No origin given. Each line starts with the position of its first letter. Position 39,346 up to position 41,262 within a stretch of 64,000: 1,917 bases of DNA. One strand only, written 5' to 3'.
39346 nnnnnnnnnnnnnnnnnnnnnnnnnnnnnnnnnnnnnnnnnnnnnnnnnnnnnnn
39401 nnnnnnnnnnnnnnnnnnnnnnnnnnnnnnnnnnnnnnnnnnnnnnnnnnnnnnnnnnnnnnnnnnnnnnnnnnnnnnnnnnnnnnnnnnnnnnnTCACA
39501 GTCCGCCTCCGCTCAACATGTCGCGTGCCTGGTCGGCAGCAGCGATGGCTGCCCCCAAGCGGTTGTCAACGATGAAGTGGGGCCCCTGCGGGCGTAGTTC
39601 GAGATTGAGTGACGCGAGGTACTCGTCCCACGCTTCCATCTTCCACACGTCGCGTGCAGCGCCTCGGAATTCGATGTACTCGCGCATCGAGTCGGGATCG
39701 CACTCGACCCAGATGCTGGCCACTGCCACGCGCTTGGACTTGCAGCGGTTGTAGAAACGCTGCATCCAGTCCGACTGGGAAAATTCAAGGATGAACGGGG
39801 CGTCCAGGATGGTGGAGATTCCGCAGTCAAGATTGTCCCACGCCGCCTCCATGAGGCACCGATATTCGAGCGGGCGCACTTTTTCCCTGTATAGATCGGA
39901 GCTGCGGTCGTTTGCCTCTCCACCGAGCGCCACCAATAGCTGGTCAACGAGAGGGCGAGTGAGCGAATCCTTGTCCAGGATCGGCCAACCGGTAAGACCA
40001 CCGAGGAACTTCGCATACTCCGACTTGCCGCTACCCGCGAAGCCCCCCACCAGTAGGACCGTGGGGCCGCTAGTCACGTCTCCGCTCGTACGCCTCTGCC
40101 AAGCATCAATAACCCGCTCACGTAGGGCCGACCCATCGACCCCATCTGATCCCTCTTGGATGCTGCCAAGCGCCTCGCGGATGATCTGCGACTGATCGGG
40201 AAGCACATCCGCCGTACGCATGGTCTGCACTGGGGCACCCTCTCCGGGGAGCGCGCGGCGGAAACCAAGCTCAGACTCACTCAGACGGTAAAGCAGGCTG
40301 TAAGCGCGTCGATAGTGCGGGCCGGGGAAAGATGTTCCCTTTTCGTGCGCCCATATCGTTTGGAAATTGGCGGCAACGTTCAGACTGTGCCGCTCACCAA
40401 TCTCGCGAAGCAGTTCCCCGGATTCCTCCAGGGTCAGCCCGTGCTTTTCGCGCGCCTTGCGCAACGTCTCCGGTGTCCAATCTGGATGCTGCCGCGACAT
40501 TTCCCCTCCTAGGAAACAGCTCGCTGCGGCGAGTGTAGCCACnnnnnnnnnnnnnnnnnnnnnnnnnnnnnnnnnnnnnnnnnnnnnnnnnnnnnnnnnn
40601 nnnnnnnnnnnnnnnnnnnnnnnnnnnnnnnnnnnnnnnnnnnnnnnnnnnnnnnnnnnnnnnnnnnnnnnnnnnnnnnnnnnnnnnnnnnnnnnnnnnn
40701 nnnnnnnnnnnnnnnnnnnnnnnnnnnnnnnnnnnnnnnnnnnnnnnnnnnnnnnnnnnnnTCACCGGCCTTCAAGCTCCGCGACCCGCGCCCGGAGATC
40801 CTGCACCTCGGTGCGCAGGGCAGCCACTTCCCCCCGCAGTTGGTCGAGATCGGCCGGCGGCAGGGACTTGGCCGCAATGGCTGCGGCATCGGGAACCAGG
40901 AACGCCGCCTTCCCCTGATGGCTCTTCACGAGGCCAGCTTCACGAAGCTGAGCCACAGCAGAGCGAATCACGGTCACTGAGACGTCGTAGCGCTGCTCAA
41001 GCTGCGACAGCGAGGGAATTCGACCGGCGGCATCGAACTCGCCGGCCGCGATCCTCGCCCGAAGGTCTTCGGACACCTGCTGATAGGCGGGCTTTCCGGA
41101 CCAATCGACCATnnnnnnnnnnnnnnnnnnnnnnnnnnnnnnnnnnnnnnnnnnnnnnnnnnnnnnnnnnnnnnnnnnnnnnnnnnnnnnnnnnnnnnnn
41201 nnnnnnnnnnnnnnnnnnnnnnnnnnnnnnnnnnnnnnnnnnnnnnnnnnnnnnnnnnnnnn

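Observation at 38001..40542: Low-GC three-gene cassette on AICE-2 of unknown function: HTH-P-loop kinase, guanylate-kinase/PhnN-like kinase, NAD(P)-binding dehydrogenase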

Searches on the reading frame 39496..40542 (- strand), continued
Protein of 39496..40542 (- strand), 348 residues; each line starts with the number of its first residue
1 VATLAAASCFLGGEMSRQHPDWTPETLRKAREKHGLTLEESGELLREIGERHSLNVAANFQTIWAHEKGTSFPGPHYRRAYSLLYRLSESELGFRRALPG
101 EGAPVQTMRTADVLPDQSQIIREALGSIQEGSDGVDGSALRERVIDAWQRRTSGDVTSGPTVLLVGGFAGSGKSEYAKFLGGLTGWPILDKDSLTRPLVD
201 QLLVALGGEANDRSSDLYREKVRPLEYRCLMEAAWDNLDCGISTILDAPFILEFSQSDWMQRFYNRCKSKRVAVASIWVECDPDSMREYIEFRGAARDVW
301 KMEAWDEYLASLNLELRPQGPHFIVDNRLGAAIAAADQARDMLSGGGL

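Call 91: find_encoding_contigs(protein=P0079, flank=10000, max_places=3)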
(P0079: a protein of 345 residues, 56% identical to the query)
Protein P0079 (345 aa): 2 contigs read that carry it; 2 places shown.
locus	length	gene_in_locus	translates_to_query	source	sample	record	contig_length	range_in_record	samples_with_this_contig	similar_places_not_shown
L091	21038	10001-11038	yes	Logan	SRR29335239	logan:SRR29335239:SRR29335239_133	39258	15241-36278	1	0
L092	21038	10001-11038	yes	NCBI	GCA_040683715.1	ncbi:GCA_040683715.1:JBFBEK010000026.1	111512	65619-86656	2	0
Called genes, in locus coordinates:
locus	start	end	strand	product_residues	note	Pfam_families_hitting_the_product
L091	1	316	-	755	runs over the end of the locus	-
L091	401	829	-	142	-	-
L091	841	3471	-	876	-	-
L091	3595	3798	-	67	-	-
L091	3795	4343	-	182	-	PF28214:TraA-like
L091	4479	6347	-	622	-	PF10935:DUF2637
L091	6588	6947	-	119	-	-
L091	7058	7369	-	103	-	PF02467:Whib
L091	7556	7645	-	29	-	-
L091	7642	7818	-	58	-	-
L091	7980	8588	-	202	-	-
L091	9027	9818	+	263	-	PF00392:GntR, PF07702:UTRA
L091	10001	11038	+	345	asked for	PF13671:AAA_33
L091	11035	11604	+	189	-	PF07931:CPT (weak)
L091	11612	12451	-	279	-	PF02826:2-Hacid_dh_C (weak), PF03446:NAD_binding_2 (weak), PF09130:DUF1932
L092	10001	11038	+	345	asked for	PF13671:AAA_33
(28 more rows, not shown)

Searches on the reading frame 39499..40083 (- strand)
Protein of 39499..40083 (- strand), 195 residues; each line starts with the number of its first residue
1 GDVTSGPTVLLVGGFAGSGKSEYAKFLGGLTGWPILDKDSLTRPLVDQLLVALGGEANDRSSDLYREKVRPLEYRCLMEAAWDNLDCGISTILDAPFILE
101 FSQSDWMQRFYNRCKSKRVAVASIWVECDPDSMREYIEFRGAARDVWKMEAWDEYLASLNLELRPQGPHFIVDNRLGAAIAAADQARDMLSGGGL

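Call 73: search_protein_representatives(protein=window:39499-40083:-)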
Query: 195 residues. Proteins with E-value up to 0.001 (for the whole library): 894; up to 1e-10: 406; up to 1e-30: 87. The best 150 are listed.
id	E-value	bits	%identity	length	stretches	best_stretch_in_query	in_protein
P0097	3.2e-81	288.0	64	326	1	7-194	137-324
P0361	4.7e-76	271.2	81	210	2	113-195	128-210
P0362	5.4e-72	257.9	59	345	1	6-190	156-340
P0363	3.5e-71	255.3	59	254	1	7-190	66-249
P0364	1.2e-66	240.5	56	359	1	9-189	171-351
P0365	1.2e-66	240.4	55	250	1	4-191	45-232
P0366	3.5e-66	238.9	54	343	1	6-190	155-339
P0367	9.3e-66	237.6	54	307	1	6-190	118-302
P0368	1.9e-65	236.6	54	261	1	9-186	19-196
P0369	2.8e-65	236.0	55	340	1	6-190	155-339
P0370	2.5e-64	232.9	52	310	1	6-190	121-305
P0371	6.4e-63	228.3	54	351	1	6-189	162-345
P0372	2.0e-62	226.7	51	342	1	4-190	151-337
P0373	9.0e-62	224.6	52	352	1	8-187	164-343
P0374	9.9e-62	224.4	53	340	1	9-188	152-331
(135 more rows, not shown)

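Call 75: search_protein_families(library=pfam, alignment_id=A6, max_evalue=0.001)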
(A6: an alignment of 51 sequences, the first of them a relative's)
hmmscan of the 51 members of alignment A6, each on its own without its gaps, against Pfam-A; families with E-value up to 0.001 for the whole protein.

A. member 1, P0362 (345 aa): 3 families
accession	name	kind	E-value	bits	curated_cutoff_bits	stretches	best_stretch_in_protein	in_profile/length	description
PF13671.12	AAA_33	-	1.6e-11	45.1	27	1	159-307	1-138/143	AAA domain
PF13560.12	HTH_31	-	3.9e-06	27.5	27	1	20-87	5-60/64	Helix-turn-helix domain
PF06414.18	Zeta_toxin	-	0.00014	21.8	22.3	1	152-177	11-36/199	Zeta toxin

B. families by the number of members that match (of 51 scanned): 26 families (the first 25 are shown)
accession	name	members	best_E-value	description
PF13671.12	AAA_33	51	1.5e-17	AAA domain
PF13560.12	HTH_31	19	2.1e-15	Helix-turn-helix domain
PF06414.18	Zeta_toxin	15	1.1e-06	Zeta toxin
PF01381.28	HTH_3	13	5.6e-13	Helix-turn-helix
PF13238.12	AAA_18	11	4.5e-10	AAA domain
PF00392.27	GntR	4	1e-17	Bacterial regulatory proteins, gntR family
PF12844.13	HTH_19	4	1.2e-05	Helix-turn-helix domain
PF01202.28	SKI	4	7.9e-05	Shikimate kinase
PF13545.12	HTH_Crp_2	3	4e-06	Crp-like helix-turn-helix domain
PF12802.13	MarR_2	2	6e-06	MarR family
PF01121.26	CoaE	2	5.9e-05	Dephospho-CoA kinase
PF13189.12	Cytidylate_kin2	2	0.00034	Cytidylate kinase-like family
PF13443.12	HTH_26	2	0.00039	Cro/C1-type HTH DNA-binding domain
PF20432.4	Xre-like-HTH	2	0.00061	Antitoxin Xre-like helix-turn-helix domain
PF00561.26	Abhydrolase_1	1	5.2e-16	alpha/beta hydrolase fold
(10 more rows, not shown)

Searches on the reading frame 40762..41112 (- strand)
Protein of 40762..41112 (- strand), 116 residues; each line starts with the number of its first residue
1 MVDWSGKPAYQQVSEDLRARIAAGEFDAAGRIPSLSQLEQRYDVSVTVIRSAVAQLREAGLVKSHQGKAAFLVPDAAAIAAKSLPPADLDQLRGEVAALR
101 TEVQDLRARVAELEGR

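Call 12: search_protein_families(library=pfam, proteins=[window:40762-41112:-], max_evalue=0.01)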
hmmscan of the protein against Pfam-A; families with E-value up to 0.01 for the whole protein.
window:40762-41112:- (116 aa): 3 families
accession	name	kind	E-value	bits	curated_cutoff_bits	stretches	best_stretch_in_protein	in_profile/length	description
PF00392.27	GntR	-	2.7e-14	53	27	1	10-71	2-63/64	Bacterial regulatory proteins, gntR family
PF02082.26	Rrf2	-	3.7e-05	24.3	30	1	30-68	21-59/132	Iron-dependent Transcriptional regulator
PF08279.18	HTH_11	-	0.0012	19.1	25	1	34-67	17-51/55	HTH domain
